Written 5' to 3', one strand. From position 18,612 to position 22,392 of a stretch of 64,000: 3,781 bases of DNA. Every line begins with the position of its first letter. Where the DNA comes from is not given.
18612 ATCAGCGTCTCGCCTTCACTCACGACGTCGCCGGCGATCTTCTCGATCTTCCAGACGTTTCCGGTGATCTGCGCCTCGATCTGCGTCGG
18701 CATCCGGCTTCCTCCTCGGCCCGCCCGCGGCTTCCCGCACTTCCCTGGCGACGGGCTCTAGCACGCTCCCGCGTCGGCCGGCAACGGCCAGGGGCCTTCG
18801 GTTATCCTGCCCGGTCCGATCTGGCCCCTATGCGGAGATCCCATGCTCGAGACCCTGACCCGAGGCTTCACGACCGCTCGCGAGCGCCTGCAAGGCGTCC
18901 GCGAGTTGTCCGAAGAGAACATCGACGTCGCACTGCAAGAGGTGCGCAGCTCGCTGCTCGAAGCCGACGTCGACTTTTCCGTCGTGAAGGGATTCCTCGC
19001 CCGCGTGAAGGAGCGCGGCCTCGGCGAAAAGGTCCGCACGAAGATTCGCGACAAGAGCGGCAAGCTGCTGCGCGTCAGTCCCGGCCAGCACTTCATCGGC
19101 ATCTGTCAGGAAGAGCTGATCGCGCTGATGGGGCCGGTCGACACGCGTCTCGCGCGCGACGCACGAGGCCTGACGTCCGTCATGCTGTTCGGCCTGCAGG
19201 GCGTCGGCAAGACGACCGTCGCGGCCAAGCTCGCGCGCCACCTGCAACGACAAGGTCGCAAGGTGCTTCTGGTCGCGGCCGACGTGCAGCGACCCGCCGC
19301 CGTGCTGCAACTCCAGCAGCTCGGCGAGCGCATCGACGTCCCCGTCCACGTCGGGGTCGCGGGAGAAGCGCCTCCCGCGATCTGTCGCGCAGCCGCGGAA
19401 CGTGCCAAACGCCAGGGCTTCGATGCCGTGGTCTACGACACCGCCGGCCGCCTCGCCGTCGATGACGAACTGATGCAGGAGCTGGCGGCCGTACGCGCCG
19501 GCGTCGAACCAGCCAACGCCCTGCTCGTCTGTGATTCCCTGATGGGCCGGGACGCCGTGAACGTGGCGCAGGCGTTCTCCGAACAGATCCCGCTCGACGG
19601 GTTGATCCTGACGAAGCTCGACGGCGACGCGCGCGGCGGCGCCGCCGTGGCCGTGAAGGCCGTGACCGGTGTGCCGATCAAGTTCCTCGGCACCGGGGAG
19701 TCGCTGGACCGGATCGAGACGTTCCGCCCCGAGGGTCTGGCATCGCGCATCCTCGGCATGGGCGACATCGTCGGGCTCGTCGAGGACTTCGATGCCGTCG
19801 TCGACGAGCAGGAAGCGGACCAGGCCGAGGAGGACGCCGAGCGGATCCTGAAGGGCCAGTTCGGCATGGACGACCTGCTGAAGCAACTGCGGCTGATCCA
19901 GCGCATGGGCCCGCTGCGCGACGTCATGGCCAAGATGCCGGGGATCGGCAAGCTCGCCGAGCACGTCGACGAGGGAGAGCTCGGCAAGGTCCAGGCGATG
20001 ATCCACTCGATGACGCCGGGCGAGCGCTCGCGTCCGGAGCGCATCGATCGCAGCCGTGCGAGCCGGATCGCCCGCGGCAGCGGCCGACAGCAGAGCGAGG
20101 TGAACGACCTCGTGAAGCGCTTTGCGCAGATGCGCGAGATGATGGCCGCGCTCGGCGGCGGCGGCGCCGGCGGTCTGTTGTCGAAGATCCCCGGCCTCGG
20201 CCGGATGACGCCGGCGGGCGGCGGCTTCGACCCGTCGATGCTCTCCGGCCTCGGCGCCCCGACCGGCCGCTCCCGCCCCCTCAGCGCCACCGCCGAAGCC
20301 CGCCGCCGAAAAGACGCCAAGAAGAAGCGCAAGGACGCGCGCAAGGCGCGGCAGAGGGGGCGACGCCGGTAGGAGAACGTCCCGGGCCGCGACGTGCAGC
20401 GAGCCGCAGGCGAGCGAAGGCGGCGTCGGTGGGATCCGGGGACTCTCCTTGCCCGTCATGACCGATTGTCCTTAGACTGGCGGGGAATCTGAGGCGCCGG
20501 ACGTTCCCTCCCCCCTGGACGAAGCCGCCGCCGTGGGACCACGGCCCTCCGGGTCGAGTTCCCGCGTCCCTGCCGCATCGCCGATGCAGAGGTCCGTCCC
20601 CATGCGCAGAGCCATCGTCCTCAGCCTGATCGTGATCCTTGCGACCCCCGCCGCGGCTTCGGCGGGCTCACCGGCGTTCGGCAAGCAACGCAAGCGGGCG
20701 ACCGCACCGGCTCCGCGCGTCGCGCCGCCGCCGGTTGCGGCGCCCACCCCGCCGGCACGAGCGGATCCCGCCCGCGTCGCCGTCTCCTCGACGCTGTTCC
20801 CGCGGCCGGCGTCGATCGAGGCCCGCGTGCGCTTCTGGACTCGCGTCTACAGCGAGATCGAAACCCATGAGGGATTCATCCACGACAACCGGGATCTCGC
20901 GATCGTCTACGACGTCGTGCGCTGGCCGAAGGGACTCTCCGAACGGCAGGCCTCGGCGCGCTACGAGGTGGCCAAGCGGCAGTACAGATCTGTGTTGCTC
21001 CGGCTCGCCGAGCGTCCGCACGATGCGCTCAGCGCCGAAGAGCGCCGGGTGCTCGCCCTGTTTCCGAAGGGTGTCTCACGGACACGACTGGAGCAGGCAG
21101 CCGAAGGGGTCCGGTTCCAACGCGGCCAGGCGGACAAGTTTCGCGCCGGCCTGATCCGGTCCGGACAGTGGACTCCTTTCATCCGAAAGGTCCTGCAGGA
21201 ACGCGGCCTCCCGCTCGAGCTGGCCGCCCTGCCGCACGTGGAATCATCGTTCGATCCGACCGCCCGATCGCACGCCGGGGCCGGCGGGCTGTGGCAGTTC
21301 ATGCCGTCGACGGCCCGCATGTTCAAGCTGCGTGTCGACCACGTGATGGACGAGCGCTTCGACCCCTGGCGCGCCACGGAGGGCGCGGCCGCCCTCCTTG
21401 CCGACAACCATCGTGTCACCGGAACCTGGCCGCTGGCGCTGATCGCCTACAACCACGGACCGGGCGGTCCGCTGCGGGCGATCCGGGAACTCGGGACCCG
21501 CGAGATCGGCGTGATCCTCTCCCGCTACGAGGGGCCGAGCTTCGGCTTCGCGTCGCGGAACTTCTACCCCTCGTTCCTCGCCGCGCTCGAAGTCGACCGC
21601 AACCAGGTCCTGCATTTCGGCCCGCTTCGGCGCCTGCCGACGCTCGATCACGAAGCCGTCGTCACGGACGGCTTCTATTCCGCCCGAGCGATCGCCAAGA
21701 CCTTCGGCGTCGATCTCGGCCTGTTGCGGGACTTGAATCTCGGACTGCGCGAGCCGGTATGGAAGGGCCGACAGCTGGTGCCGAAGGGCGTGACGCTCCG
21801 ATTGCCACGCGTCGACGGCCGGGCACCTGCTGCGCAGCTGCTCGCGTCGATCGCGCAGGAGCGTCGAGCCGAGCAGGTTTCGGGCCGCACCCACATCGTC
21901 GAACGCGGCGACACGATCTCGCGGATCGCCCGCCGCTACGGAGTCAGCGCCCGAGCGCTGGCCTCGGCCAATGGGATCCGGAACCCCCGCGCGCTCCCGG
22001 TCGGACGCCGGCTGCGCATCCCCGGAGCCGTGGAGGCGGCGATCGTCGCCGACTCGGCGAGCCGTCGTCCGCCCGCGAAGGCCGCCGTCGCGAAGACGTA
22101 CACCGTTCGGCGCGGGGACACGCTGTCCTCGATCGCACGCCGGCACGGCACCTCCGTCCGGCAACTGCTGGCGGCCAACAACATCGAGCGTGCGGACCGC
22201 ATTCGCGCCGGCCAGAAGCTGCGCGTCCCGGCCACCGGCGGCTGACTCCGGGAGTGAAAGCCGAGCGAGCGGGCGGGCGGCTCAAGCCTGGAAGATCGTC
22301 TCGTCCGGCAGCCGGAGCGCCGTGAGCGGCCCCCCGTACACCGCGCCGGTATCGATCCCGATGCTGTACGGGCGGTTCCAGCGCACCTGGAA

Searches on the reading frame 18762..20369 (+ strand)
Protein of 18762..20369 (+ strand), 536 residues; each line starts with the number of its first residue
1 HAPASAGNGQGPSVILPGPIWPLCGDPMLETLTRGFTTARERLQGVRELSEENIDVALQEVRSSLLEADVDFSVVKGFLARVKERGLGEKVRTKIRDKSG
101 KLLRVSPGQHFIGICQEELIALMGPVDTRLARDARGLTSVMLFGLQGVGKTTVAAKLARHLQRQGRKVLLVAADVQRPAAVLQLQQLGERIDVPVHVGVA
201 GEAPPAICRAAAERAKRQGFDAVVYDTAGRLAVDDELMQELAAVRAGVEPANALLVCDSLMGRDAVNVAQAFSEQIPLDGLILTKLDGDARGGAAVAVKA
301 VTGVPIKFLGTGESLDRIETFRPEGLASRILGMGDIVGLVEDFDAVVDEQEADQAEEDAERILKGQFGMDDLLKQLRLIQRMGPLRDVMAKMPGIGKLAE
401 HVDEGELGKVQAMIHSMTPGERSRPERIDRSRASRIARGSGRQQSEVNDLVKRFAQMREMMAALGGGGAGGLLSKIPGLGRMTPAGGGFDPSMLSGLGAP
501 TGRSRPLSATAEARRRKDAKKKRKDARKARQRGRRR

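Call 58: search_protein_families(library=pfam, proteins=[window:18762-20369:+], max_evalue=0.00001)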
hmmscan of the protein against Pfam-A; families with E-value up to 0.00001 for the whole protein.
window:18762-20369:+ (536 aa): 6 families
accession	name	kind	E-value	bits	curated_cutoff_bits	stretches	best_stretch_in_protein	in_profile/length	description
PF00448.28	SRP54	-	2.7e-66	223.4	22.7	1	139-332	3-196/196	SRP54-type protein, GTPase domain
PF02978.25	SRP_SPB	-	4.7e-28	97.8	27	1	366-461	1-91/91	Signal peptide binding domain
PF02881.24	SRP54_N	-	7.8e-13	48.9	22.4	1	32-119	1-75/75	SRP54-type protein, helical bundle domain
PF01656.29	CbiA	-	8.9e-10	39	25.4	1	147-291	9-88/125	CobQ/CobB/MinD/ParA nucleotide binding domain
PF13614.12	AAA_31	-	2.7e-06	27.9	27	1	147-181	12-46/177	AAA domain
PF13191.12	AAA_16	-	3.5e-06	28.1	32.6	1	130-210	16-93/167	AAA ATPase domain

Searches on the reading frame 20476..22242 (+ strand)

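Call 58: search_protein_families(library=pfam, proteins=[window:20476-22242:+], max_evalue=0.00001)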
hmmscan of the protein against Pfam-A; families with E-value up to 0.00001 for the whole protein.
window:20476-22242:+ (589 aa): 4 families
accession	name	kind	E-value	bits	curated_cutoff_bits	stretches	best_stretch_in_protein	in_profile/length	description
PF01476.26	LysM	-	6.7e-37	125.6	20.9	2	542-585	1-43/43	LysM domain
PF01464.25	SLT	-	8.8e-25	87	21.3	1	239-343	7-112/117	Transglycosylase SLT domain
PF23473.1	LysM3_LYK4_5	-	3.5e-13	49.8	29.3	0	541-576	4-38/48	LYK4/5 LysM3 domain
PF23446.1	LysM1_NFP_LYK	-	1.4e-06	29.5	36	0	548-587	16-56/60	NFP/LYK LysM1 domain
